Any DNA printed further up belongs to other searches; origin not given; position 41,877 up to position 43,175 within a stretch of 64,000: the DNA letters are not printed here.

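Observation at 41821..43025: CcdA/DsbD-like thiol-transporter core fused to an extracytoplasmic cupredoxin-like domain, coupled to CopZ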

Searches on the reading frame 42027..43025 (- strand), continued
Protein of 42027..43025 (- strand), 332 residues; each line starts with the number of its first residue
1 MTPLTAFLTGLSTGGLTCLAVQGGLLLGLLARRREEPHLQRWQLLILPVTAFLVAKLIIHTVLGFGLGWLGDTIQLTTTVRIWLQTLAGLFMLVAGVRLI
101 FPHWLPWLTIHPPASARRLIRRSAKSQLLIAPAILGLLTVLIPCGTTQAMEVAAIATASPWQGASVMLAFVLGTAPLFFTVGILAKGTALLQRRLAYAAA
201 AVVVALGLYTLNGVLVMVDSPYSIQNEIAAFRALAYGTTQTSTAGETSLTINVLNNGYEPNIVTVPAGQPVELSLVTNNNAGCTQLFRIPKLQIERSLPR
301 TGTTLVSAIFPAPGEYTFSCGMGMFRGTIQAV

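Call 22: predict_structure(alignment_id=A1)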
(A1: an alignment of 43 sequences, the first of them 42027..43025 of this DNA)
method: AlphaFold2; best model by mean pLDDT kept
length: 332 residues; sequences in the alignment: 43
mean_pLDDT: 81.3   pTM: 0.68
mean pLDDT of the five models: 81.3, 80.2, 76.7, 75.0, 72.6
residues with pLDDT >= 90: 66; 70-90: 220; 50-70: 40; < 50: 6
segments of 3 or more residues with pLDDT < 50: 237-242
pLDDT, mean of each block of 10 residues (from residue 1): 85 80 82 72 86 94 92 77 83 85 80 77 71 86 80 87 94 92 76 78 83 79 62 55 68 83 89 86 73 85 90 89 80 89
secondary structure, 60 per line:
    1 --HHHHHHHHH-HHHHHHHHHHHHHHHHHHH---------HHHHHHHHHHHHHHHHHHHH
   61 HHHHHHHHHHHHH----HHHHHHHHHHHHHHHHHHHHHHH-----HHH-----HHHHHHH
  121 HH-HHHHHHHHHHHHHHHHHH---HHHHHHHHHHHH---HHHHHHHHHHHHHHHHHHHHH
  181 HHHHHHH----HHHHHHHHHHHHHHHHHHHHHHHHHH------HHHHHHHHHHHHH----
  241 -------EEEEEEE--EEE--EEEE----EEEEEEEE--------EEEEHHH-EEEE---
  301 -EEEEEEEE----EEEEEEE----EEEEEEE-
elements in order: H3-11 H13-31 H41-73 H78-100 H114-122 H124-141 H145-156 H160-187 H192-217 H224-236 E248-254 E257-259 E262-265 E270-277 E286-289 E294-297 E302-309 E314-320 E325-331

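Call 23: search_protein_representatives(protein=window:42027-43025:-)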
Query: 332 residues. Proteins with E-value up to 0.001 (for the whole library): 3523; up to 1e-10: 1316; up to 1e-30: 182. The best 150 are listed.
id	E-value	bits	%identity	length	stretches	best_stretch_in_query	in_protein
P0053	8.1e-120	416.3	60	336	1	1-332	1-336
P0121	1.8e-87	310.0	51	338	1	1-330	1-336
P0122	9.4e-82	291.2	46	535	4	44-247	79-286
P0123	3.3e-74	266.4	46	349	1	4-328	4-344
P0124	1.4e-71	257.8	45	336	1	6-331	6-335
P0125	1.3e-68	248.0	41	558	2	6-330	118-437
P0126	1.9e-66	240.9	44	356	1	7-331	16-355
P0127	9.3e-64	232.1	43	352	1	4-331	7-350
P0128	1.2e-63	231.8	39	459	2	5-329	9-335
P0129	4.7e-63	229.8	41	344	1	4-329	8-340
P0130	1.3e-62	228.4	42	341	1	6-331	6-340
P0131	1.0e-61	225.4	42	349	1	4-331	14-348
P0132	2.1e-61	224.4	40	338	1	6-331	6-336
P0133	2.2e-60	221.0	41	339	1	6-331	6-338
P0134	6.1e-60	219.6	46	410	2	47-329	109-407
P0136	1.3e-59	218.5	40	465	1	6-332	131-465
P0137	2.8e-59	217.4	45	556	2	6-233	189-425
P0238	6.1e-38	147.3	30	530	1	4-331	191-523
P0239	6.4e-38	147.2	32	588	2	17-329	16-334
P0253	1.5e-35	139.4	31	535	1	6-330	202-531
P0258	7.8e-35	137.1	35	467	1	6-329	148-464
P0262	5.7e-34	134.2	29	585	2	7-329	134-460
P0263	6.0e-34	134.2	33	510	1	6-330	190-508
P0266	1.0e-33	133.4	32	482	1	6-330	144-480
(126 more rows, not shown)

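Call 25: search_protein_families(library=pfam, proteins=[P0125, P0136, P0137, P0238, P0253, P0263, P0258, P0266, P0262, P0239], max_evalue=0.01)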
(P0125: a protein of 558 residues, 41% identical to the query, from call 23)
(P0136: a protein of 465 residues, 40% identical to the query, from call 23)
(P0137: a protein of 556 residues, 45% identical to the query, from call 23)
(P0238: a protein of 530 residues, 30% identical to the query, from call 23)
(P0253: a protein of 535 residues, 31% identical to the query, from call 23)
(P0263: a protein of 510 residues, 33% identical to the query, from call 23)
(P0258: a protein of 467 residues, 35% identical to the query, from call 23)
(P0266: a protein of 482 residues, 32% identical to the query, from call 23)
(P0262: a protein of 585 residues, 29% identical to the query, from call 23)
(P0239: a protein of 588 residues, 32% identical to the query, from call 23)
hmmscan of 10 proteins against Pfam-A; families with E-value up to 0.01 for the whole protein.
P0125 (558 aa): 2 families
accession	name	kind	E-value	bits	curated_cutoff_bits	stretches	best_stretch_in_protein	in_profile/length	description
PF13386.12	DsbD_2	-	2.4e-29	103.1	24.9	1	118-320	2-198/199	Cytochrome C biogenesis protein transmembrane region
PF13473.12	Cupredoxin_1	-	9e-26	90.4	27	2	459-550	13-102/104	Cupredoxin-like domain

P0136 (465 aa): 2 families
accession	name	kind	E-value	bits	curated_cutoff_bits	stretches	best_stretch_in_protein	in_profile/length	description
PF13386.12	DsbD_2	-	9.2e-27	94.7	24.9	1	131-337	2-198/199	Cytochrome C biogenesis protein transmembrane region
PF13473.12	Cupredoxin_1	-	5.1e-15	55.8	27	1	373-462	14-102/104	Cupredoxin-like domain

P0137 (556 aa): 2 families
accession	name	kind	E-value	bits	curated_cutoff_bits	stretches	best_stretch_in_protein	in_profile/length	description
PF13386.12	DsbD_2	-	8.5e-30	104.6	24.9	1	189-400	2-198/199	Cytochrome C biogenesis protein transmembrane region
PF13473.12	Cupredoxin_1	-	2.8e-14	53.4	27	1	462-551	13-101/104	Cupredoxin-like domain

P0238 (530 aa): 3 families
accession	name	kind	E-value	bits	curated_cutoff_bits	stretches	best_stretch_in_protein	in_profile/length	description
PF13386.12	DsbD_2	-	1e-31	110.9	24.9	1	193-399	2-198/199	Cytochrome C biogenesis protein transmembrane region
PF13473.12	Cupredoxin_1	-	8.3e-07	29.4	27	1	439-521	22-102/104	Cupredoxin-like domain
PF00403.32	HMA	-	8.5e-07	29.7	24.8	1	75-128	3-56/62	Heavy-metal-associated domain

P0253 (535 aa): 5 families
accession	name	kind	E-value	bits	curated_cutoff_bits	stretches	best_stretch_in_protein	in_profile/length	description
PF13386.12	DsbD_2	-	4.8e-36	125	24.9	1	201-407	1-199/199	Cytochrome C biogenesis protein transmembrane region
PF00403.32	HMA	-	2e-15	57.4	24.8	1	83-145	1-62/62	Heavy-metal-associated domain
PF13473.12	Cupredoxin_1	-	6.8e-12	45.8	27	1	446-529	19-101/104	Cupredoxin-like domain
PF02683.22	DsbD_TM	-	6.9e-10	39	27.1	1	199-393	5-196/219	Cytochrome C biogenesis protein transmembrane domain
PF19803.4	DUF6286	-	9.4e-05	23.3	35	0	85-127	32-73/108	Family of unknown function (DUF6286)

P0263 (510 aa): 3 families
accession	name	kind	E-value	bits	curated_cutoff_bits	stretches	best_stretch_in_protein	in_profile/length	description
PF13386.12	DsbD_2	-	2.4e-29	103.1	24.9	1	189-387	1-199/199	Cytochrome C biogenesis protein transmembrane region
PF00403.32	HMA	-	1.8e-12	47.9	24.8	1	74-136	1-62/62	Heavy-metal-associated domain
PF13473.12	Cupredoxin_1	-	9.5e-09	35.7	27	1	423-508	19-103/104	Cupredoxin-like domain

P0258 (467 aa): 4 families
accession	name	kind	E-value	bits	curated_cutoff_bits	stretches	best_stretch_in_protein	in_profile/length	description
PF13386.12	DsbD_2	-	2.5e-26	93.3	24.9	1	148-350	2-198/199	Cytochrome C biogenesis protein transmembrane region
PF13473.12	Cupredoxin_1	-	3.5e-12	46.7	27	1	380-466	18-104/104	Cupredoxin-like domain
PF00403.32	HMA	-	5.1e-10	40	24.8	1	35-88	2-56/62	Heavy-metal-associated domain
PF02683.22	DsbD_TM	-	7.2e-06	25.9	27.1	1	146-343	6-202/219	Cytochrome C biogenesis protein transmembrane domain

P0266 (482 aa): 3 families
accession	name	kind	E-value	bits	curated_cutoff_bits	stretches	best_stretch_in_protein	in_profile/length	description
PF13386.12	DsbD_2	-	5.4e-28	98.7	24.9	1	143-352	1-199/199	Cytochrome C biogenesis protein transmembrane region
PF13473.12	Cupredoxin_1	-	3.2e-10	40.4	27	1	391-479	12-102/104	Cupredoxin-like domain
PF00403.32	HMA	-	1.2e-07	32.4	24.8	1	19-60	3-44/62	Heavy-metal-associated domain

P0262 (585 aa): 4 families
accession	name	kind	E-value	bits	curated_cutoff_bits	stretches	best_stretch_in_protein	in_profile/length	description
PF13386.12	DsbD_2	-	2.4e-38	132.5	24.9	1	133-340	2-199/199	Cytochrome C biogenesis protein transmembrane region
PF00403.32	HMA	-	4.6e-11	43.4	24.8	1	12-71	2-62/62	Heavy-metal-associated domain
PF13473.12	Cupredoxin_1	-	7.7e-08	32.7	27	1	375-462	17-104/104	Cupredoxin-like domain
PF02683.22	DsbD_TM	-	3.1e-05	23.8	27.1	1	132-314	7-184/219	Cytochrome C biogenesis protein transmembrane domain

P0239 (588 aa): 2 families
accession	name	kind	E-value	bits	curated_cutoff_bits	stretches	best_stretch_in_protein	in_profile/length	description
PF13386.12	DsbD_2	-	5.9e-42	144.3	24.9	1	6-207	2-198/199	Cytochrome C biogenesis protein transmembrane region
PF13473.12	Cupredoxin_1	-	5.9e-30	103.8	27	2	502-587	19-104/104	Cupredoxin-like domain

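Call 34: search_solved_structures(query=A1, max_evalue=10, show_alignments=5)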
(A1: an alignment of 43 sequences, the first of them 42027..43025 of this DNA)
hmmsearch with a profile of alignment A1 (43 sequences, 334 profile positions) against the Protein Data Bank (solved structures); distinct sequences matched with E-value up to 10: 24.
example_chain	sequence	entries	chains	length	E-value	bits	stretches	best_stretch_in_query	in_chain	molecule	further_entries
2mry_A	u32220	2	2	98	1.7e-09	40.6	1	244-331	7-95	Uncharacterized protein | CupA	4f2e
4f2f_A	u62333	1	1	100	2e-06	30.5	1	252-333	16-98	Cation-transporting ATPase, E1-E2 family protein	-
4hcf_A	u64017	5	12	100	3.7e-06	29.6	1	246-329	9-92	Cupredoxin 1 | Cytochrome B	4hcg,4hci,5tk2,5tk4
5u7n_A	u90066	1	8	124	0.00058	22.4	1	250-324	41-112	Cytochrome c oxidase subunit 2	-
2lln_A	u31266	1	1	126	0.00064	22.2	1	250-323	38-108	Cytochrome c oxidase subunit 2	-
2cua_A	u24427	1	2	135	0.00077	22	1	250-323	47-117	PROTEIN (CUA)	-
2fwl_B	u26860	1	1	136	0.00079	22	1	250-323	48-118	Cytochrome c oxidase subunit II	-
3eh3_B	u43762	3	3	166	0.00087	21.8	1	250-323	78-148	Cytochrome c oxidase subunit 2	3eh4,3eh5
3s33_B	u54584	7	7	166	0.0009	21.8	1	250-323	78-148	Cytochrome c oxidase subunit 2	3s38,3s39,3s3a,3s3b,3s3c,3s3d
1ehk_B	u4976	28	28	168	0.0009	21.8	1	250-323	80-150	BA3-TYPE CYTOCHROME-C OXIDASE | Cytochrome c oxidase polypeptide II | Cytochrome c oxidase subunit 2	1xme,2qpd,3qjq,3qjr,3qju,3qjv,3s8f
2qpe_B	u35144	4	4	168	0.00091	21.7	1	250-323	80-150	Cytochrome c oxidase subunit 2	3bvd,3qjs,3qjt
6pty_A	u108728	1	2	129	0.0051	19.3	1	251-323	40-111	Cytochrome c oxidase subunit 2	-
6ptt_A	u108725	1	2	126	0.0081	18.6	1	251-323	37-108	Cytochrome c oxidase subunit 2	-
6kol_A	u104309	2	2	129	0.014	17.8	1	265-329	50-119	Blue (Type 1) copper domain protein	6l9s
1iby_A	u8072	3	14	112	0.034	16.6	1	255-323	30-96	NITROSOCYANIN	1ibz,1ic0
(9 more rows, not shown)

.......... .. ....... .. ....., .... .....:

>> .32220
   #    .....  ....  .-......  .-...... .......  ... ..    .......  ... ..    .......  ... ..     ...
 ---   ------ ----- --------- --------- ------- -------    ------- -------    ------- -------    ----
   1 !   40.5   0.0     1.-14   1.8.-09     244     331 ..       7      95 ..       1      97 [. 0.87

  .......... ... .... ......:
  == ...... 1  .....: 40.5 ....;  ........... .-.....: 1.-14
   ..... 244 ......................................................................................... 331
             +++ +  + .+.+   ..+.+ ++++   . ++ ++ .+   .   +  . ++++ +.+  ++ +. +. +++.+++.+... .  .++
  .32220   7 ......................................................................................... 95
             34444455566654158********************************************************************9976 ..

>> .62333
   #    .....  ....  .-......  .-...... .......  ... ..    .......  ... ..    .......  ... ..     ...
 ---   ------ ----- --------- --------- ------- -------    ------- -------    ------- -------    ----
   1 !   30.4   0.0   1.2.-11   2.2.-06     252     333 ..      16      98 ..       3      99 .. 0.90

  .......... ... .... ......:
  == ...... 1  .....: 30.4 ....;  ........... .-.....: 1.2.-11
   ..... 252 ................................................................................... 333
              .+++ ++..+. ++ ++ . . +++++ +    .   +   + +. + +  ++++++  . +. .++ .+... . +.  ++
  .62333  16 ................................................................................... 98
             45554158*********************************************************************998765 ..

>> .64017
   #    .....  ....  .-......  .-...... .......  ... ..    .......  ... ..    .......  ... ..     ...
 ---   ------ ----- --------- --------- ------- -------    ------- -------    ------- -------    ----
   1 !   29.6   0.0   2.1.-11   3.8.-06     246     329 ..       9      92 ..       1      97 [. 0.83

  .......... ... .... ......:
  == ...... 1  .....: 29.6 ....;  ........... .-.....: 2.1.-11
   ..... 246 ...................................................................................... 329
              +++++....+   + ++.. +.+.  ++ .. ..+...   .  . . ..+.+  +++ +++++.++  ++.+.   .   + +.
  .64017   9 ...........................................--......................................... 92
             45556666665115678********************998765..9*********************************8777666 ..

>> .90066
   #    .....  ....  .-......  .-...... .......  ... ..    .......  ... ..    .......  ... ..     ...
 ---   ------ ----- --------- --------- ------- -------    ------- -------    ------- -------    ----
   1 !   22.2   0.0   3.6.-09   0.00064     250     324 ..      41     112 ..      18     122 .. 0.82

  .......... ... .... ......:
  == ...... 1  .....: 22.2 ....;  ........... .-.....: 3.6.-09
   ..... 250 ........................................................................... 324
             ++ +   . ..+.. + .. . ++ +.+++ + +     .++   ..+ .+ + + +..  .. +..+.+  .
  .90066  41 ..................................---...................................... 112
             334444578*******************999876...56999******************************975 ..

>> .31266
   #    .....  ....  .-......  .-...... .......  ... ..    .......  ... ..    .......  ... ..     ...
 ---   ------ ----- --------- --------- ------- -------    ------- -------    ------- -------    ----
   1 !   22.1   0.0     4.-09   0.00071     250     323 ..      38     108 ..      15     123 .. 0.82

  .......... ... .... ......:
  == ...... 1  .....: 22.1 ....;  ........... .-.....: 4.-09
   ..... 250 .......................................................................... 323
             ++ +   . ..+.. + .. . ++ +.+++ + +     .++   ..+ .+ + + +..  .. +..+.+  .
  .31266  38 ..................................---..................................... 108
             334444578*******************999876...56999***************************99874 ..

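Call 58: search_protein_families(library=pfam, alignment_id=A3, max_evalue=0.001)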
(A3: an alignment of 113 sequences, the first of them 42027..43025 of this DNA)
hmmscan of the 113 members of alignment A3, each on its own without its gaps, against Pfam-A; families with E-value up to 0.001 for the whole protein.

A. member 1, window:42027-43025:- (332 aa): 2 families
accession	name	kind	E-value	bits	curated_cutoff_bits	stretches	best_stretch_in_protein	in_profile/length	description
PF13386.12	DsbD_2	-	3.5e-27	96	24.9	1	5-209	1-199/199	Cytochrome C biogenesis protein transmembrane region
PF13473.12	Cupredoxin_1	-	3.9e-15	56.2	27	1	229-329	3-102/104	Cupredoxin-like domain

B. families by the number of members that match (of 113 scanned): 6 families
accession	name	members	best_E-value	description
PF13386.12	DsbD_2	113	1.8e-48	Cytochrome C biogenesis protein transmembrane region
PF13473.12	Cupredoxin_1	110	1.9e-35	Cupredoxin-like domain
PF02683.22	DsbD_TM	31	2.7e-13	Cytochrome C biogenesis protein transmembrane domain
PF00403.32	HMA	6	2e-15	Heavy-metal-associated domain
PF11139.14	SfLAP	1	4.4e-05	Sap, sulfolipid-1-addressing protein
PF19803.4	DUF6286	1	9.4e-05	Family of unknown function (DUF6286)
